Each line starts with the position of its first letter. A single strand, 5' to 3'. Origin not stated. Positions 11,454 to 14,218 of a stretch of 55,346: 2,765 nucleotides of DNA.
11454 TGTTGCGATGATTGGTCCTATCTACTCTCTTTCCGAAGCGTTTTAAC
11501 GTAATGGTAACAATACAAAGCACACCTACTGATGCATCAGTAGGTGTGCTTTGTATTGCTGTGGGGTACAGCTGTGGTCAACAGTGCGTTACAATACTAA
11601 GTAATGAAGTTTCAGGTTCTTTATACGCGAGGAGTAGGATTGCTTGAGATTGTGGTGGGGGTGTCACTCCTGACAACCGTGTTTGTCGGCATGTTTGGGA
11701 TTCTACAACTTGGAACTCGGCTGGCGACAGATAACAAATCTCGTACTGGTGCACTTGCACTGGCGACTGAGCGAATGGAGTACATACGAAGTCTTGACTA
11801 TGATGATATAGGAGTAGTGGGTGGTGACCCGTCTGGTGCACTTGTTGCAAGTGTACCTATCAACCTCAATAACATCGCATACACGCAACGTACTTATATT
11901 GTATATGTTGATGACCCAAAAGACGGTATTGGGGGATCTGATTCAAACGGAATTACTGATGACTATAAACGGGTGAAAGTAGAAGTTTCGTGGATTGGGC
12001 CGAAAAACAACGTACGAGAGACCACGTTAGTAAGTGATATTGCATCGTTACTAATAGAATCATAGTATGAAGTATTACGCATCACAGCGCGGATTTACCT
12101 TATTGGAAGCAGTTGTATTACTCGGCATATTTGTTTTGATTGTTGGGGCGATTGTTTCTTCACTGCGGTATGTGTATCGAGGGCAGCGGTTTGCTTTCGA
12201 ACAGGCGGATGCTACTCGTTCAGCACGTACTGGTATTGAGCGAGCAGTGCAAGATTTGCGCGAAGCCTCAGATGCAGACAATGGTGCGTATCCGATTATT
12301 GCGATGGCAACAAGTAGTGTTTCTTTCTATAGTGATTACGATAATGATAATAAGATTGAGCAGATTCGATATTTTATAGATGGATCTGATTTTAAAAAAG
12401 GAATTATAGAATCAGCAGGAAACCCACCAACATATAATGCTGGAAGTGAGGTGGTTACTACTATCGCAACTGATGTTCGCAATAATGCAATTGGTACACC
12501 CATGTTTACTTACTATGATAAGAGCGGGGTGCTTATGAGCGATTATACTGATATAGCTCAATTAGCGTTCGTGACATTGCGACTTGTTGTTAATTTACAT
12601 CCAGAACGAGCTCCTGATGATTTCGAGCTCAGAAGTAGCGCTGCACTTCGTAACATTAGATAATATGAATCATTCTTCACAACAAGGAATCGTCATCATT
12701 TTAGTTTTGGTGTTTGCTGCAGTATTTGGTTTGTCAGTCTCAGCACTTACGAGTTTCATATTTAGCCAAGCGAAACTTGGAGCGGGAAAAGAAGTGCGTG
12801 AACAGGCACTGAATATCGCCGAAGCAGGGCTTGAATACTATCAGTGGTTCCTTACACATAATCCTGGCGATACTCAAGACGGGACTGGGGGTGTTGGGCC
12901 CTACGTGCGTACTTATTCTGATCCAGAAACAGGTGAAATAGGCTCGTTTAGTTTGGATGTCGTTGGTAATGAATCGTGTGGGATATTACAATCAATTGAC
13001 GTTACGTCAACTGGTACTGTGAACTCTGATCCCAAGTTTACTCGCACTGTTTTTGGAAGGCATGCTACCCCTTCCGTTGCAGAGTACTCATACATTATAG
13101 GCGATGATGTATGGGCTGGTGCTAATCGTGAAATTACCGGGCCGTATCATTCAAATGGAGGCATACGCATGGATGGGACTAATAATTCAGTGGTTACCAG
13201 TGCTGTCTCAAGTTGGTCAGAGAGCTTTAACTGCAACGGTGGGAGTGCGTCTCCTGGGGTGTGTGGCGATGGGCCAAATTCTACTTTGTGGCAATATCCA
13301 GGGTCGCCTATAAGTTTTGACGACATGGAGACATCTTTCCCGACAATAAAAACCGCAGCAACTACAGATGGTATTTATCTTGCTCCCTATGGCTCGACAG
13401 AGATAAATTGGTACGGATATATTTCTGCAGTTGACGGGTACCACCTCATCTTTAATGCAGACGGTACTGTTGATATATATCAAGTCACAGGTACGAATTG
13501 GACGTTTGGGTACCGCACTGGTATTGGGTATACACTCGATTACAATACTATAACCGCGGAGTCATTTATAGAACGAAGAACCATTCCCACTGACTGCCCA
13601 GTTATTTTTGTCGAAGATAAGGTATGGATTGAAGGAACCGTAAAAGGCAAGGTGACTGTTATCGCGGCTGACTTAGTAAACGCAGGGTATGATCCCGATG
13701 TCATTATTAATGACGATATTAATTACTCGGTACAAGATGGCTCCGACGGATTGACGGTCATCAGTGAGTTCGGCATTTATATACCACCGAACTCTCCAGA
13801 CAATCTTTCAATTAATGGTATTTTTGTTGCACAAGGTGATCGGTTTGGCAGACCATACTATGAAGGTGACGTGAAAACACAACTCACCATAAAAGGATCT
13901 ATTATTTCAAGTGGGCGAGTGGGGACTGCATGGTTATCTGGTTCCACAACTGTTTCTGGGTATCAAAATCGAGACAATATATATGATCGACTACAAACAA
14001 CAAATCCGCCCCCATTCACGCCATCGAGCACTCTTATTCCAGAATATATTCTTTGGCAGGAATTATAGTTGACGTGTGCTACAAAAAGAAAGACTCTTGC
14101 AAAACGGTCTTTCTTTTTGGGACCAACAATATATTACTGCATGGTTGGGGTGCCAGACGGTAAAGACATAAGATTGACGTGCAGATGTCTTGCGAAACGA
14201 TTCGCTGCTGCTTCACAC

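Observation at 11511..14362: Two giant perfect palindromes with one shared 20-bp core bracket the minor-pilin cassette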

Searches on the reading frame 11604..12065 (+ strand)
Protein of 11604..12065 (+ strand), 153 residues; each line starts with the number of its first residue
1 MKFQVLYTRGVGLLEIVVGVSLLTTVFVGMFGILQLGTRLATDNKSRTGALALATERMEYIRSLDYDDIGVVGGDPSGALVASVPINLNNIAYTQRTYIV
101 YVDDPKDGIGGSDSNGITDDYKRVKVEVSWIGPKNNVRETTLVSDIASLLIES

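Call 8: search_protein_families(library=pfam, proteins=[window:11604-12065:+], max_evalue=0.01)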
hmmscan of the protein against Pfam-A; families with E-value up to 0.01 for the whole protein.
window:11604-12065:+ (153 aa): 0 families

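Call 38: search_protein_families(library=ncbifam, proteins=[window:11604-12065:+], max_evalue=0.01)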
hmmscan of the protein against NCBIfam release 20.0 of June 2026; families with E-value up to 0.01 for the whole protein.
window:11604-12065:+ (153 aa): 0 families

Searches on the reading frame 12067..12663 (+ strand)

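Call 8: search_protein_families(library=pfam, proteins=[window:12067-12663:+], max_evalue=0.01)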
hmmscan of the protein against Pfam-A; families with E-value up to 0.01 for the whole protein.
window:12067-12663:+ (198 aa): 1 family
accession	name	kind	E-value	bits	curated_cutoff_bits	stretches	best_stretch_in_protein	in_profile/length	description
PF07963.17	N_methyl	-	0.0089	16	21.2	1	6-29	3-26/27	Prokaryotic N-terminal methylation motif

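Call 38: search_protein_families(library=ncbifam, proteins=[window:12067-12663:+], max_evalue=0.01)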
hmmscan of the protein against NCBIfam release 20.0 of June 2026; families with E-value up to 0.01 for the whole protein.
window:12067-12663:+ (198 aa): 3 families
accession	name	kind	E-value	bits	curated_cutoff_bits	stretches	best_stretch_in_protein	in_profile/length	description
NF041013.1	T4P_ComGE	equivalog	2.9e-06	27.3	49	1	7-65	3-61/83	competence type IV pilus minor pilin ComGE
TIGR01708.2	typeII_sec_gspH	equivalog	0.0026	17.8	80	1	7-63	1-57/169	type II secretion system minor pseudopilin GspH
NF041002.1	pilin_ComGF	equivalog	0.0029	17.8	80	1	7-40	1-34/139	competence type IV pilus minor pilin ComGF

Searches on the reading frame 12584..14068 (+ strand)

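Call 8: search_protein_families(library=pfam, proteins=[window:12584-14068:+], max_evalue=0.01)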
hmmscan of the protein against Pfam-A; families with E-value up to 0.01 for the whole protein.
window:12584-14068:+ (494 aa): 1 family
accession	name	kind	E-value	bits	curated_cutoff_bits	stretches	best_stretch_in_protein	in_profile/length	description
PF14341.11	PilX_N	-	0.0052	17.2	25.5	0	34-84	1-51/51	PilX N-terminal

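Call 38: search_protein_families(library=ncbifam, proteins=[window:12584-14068:+], max_evalue=0.01)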
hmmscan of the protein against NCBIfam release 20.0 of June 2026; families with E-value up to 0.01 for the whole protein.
window:12584-14068:+ (494 aa): 0 families
